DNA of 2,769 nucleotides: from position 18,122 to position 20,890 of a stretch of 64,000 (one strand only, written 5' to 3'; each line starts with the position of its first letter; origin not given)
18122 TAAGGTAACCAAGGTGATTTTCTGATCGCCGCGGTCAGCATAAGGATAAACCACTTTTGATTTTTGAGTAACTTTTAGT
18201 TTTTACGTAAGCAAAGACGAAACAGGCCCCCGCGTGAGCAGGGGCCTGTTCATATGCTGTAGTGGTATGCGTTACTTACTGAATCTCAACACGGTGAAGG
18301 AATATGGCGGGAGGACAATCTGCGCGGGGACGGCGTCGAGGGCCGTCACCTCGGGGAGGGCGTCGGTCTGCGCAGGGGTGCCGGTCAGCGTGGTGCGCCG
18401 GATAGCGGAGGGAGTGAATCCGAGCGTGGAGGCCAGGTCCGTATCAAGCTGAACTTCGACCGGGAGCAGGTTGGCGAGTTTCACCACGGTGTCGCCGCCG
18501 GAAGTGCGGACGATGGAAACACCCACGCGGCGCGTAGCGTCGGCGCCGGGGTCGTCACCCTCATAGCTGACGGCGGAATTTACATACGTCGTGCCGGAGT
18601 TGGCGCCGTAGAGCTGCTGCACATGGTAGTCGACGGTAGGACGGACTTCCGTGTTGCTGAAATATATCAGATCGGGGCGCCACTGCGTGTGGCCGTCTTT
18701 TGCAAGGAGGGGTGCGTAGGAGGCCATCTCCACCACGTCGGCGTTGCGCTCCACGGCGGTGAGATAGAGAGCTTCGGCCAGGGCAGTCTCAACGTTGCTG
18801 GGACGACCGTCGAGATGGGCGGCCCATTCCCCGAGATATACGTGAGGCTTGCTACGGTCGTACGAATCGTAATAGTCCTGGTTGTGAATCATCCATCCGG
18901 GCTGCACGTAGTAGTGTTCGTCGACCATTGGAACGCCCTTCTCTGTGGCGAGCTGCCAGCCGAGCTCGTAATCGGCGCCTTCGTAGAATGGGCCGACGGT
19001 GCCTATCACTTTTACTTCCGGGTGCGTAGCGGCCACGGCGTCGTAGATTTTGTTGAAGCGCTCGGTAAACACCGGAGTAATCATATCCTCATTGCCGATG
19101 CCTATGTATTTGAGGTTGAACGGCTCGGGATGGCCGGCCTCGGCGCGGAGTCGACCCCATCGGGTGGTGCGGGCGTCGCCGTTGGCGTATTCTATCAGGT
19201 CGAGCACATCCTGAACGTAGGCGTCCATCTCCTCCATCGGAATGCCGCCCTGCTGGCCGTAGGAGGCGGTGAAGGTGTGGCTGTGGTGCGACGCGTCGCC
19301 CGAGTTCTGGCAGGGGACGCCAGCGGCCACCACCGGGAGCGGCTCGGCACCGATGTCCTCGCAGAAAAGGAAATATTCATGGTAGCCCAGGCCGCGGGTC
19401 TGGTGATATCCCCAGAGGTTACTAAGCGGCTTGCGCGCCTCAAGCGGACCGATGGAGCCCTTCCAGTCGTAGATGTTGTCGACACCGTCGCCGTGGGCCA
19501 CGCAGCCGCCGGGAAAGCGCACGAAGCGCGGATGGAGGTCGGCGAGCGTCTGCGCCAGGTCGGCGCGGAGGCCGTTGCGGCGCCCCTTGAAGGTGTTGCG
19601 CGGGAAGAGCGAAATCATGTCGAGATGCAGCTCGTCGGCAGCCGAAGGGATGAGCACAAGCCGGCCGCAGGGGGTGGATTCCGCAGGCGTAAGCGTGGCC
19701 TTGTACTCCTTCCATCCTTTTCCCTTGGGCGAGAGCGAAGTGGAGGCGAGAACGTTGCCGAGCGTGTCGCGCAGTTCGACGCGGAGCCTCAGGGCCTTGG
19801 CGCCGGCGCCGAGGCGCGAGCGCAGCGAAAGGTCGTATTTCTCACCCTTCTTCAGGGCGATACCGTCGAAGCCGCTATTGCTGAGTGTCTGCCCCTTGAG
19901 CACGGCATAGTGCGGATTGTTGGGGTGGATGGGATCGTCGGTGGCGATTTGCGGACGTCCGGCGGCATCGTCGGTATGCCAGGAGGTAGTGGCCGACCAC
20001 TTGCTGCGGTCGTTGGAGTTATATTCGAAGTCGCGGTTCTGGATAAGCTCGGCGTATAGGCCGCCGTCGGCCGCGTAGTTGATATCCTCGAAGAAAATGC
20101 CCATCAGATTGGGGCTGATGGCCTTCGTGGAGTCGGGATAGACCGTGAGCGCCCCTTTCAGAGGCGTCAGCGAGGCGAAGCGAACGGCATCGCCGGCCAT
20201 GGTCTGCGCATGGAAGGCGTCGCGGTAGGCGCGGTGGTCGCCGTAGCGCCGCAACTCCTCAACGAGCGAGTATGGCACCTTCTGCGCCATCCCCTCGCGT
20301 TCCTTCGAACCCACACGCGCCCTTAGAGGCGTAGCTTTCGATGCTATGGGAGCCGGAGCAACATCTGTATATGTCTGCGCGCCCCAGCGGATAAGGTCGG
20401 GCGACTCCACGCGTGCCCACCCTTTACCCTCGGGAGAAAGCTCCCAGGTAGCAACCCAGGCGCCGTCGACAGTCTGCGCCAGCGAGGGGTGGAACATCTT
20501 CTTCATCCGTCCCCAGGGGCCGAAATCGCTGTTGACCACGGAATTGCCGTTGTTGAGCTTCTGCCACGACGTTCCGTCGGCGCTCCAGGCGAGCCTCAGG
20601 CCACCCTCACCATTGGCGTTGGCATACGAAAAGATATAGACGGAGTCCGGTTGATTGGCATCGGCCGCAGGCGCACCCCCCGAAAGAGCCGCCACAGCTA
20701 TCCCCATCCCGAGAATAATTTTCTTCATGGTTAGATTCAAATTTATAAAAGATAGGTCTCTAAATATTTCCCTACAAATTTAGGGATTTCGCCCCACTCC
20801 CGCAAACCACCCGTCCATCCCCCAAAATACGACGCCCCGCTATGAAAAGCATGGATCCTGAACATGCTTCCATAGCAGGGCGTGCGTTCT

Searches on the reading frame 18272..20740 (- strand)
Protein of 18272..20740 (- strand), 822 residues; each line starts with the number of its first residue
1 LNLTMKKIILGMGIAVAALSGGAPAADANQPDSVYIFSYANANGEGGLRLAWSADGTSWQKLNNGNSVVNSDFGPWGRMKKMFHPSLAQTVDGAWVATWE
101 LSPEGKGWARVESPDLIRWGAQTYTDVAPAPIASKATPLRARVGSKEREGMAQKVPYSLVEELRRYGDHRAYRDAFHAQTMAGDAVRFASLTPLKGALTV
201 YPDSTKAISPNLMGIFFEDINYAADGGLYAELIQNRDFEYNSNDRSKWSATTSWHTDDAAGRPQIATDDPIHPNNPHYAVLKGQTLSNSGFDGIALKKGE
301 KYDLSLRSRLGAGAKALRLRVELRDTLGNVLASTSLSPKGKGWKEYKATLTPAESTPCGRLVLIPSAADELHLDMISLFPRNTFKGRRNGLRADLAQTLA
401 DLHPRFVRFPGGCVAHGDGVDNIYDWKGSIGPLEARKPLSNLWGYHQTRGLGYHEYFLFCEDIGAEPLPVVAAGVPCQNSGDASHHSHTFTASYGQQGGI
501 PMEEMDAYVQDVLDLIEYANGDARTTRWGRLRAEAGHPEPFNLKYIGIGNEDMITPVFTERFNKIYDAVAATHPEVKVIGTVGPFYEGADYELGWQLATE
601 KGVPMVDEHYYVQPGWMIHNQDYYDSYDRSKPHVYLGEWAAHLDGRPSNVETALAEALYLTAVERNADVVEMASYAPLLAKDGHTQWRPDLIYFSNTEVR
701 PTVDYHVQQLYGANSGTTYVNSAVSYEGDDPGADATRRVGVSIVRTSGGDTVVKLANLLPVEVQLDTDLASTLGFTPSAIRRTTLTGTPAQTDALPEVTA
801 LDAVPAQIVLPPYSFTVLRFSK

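Call 24: search_protein_families(library=pfam, proteins=[window:18272-20740:-], max_evalue=0.001)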
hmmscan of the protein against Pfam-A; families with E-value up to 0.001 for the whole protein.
window:18272-20740:- (822 aa): 4 families
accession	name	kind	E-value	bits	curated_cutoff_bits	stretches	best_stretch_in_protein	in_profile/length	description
PF22848.2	ASD1_dom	-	1.6e-121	404.7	22.2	1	397-640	1-239/239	Alpha-L-arabinofuranosidase 1 domain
PF22847.2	BT_3657-like_N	-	5.3e-24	85.4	27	1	27-177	17-165/168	Arabinosidase BT_3657-like, N-terminal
PF06964.18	Alpha-L-AF_C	-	3.6e-21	76.5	27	1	637-789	1-130/165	Alpha-L-arabinofuranosidase C-terminal domain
PF02018.23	CBM_4_9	-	2.5e-05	25.1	25.9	1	231-355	2-121/136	Carbohydrate binding domain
